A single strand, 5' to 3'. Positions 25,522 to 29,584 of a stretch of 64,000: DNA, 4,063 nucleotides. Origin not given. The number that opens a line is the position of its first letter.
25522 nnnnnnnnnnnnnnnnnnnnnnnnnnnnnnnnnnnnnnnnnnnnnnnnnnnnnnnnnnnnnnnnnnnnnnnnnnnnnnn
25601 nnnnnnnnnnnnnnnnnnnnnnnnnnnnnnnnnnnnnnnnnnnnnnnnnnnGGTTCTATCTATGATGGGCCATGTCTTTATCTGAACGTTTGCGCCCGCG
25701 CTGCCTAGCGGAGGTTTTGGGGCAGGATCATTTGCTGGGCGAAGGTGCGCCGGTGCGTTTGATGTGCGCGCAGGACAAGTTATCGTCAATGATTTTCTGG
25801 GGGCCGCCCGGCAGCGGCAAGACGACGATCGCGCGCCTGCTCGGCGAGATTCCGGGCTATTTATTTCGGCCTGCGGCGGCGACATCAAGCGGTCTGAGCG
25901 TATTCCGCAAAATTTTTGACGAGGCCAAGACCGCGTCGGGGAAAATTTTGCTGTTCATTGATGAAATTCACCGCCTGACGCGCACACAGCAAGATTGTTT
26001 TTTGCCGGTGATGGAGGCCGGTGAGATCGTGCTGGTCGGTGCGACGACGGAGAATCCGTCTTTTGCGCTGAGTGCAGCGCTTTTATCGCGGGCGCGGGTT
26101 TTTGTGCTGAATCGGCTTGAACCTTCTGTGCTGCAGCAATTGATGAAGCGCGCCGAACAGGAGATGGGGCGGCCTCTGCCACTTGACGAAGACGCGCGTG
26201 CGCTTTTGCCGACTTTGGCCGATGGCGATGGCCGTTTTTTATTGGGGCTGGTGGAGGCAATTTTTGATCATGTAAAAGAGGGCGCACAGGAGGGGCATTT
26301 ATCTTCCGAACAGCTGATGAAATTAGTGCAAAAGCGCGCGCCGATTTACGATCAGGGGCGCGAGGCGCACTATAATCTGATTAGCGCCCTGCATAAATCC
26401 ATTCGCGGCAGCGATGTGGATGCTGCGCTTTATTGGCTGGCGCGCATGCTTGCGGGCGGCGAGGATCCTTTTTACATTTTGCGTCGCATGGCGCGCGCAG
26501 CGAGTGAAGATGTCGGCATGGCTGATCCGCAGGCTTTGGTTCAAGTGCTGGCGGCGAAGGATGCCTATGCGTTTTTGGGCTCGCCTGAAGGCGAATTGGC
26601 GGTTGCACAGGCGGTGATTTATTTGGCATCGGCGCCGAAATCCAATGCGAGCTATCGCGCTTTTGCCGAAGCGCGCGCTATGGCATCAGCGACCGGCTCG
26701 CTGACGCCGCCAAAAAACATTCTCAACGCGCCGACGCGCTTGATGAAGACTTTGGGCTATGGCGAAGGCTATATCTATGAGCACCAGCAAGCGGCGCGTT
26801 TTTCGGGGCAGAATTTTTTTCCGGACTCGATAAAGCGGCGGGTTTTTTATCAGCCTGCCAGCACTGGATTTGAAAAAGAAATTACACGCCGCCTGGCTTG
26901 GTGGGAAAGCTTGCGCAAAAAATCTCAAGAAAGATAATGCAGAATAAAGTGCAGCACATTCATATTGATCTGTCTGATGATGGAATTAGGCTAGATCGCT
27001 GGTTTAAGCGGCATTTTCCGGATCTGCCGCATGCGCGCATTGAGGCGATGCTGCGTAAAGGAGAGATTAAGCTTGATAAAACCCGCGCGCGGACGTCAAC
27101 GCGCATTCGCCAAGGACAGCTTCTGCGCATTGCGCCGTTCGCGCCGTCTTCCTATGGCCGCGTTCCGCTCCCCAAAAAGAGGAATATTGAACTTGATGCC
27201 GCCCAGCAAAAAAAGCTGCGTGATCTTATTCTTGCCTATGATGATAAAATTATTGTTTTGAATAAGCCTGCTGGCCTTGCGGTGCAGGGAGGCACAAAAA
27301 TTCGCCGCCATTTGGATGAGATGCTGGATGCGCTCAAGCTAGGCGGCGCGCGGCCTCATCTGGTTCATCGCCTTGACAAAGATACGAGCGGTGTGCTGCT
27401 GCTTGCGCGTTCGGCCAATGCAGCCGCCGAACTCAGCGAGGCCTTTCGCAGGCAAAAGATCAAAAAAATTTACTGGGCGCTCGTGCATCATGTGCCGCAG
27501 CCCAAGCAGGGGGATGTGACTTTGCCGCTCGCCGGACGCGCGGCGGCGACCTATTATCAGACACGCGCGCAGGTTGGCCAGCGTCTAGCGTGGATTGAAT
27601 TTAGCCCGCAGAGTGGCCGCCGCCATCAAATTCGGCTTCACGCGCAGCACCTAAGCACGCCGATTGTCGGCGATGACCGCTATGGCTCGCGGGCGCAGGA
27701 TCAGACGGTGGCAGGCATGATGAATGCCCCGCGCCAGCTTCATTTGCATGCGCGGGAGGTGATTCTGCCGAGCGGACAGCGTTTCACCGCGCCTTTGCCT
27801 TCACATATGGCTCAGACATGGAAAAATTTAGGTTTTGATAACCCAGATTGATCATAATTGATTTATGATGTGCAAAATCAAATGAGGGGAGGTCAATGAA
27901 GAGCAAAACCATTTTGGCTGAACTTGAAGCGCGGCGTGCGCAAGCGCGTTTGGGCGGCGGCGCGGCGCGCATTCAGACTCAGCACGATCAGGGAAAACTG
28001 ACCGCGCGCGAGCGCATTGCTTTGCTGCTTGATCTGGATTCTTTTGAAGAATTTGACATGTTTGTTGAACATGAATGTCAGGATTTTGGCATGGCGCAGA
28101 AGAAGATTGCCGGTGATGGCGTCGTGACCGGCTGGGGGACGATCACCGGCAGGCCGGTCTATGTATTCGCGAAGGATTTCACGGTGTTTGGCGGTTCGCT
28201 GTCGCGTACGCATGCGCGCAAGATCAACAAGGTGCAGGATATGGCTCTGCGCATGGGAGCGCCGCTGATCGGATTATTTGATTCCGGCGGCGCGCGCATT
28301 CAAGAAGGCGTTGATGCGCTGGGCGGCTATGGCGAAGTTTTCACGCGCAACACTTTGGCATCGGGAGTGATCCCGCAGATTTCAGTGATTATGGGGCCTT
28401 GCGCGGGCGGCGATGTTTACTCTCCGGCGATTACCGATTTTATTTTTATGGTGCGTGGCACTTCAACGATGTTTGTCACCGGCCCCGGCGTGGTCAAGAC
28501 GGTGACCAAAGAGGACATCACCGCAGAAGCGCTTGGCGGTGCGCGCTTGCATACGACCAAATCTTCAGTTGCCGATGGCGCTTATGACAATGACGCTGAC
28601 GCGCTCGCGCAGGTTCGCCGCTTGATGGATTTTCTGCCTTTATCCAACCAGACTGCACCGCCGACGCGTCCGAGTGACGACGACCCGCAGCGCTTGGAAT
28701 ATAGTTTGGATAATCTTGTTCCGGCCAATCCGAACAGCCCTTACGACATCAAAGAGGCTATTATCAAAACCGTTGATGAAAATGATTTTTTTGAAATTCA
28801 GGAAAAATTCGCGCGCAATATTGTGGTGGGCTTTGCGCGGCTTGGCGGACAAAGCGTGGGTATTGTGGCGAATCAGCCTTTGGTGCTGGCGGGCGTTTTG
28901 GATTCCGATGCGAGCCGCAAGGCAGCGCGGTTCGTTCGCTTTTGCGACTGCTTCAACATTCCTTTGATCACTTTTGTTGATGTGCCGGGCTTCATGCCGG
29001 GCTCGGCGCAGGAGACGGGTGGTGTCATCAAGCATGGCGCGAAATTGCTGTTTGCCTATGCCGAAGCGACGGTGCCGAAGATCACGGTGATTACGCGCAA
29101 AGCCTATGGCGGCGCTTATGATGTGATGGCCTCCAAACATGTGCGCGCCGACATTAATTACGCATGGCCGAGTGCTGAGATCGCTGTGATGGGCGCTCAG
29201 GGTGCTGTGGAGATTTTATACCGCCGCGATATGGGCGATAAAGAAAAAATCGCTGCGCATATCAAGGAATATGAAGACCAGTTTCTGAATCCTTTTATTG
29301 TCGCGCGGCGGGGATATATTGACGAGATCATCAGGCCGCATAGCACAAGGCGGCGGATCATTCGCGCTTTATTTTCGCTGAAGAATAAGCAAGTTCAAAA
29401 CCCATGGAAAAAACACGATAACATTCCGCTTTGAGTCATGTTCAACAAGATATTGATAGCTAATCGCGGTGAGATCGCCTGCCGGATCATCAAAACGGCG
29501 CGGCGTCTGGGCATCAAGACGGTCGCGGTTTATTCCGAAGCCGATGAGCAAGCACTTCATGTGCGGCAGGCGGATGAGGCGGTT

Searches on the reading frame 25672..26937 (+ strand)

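Call 56: search_protein_families(library=pfam, proteins=[window:25672-26937:+], max_evalue=0.000001)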
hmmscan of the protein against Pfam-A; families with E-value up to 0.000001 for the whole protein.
window:25672-26937:+ (421 aa): 4 families
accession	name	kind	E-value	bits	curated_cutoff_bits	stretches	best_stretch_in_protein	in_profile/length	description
PF12002.13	MgsA_C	-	8.8e-63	211.6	27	1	246-411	1-166/167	MgsA AAA+ ATPase C terminal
PF16193.11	AAA_assoc_2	-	4.4e-21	75.4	34.3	1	167-245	3-81/81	AAA C-terminal domain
PF00004.35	AAA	-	9e-13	49.3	21.2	1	40-144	1-126/131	ATPase family associated with various cellular activities (AAA)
PF05496.18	RuvB_N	-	1e-10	42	27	1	7-123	1-118/159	Holliday junction DNA helicase RuvB P-loop domain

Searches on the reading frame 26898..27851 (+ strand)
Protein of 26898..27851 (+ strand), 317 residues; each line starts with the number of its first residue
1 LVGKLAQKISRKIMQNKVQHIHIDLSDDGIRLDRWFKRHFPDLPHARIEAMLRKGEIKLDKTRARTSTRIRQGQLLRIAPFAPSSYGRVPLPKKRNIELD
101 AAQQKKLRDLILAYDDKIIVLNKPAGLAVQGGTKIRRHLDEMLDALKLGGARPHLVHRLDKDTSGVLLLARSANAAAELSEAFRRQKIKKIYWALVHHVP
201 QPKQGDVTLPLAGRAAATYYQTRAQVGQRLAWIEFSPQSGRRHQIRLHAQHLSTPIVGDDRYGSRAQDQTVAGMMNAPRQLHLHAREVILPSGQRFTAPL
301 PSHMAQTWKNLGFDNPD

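Call 56: search_protein_families(library=pfam, proteins=[window:26898-27851:+], max_evalue=0.000001)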
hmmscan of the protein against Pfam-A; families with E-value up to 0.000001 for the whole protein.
window:26898-27851:+ (317 aa): 1 family
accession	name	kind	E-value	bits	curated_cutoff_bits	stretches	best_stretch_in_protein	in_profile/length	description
PF00849.27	PseudoU_synth_2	-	8.8e-32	110.9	26.8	1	118-251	2-152/152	RNA pseudouridylate synthase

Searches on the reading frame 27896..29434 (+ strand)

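Call 56: search_protein_families(library=pfam, proteins=[window:27896-29434:+], max_evalue=0.000001)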
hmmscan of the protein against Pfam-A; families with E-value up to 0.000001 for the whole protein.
window:27896-29434:+ (512 aa): 2 families
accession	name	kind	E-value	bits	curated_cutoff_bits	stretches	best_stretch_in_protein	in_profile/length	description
PF01039.27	Carboxyl_trans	-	9e-194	645.1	22.3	1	29-510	2-493/493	Carboxyl transferase domain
PF03255.19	ACCA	-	7.3e-15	55.4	23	1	333-462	126-250/310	Acetyl co-enzyme A carboxylase carboxyltransferase-like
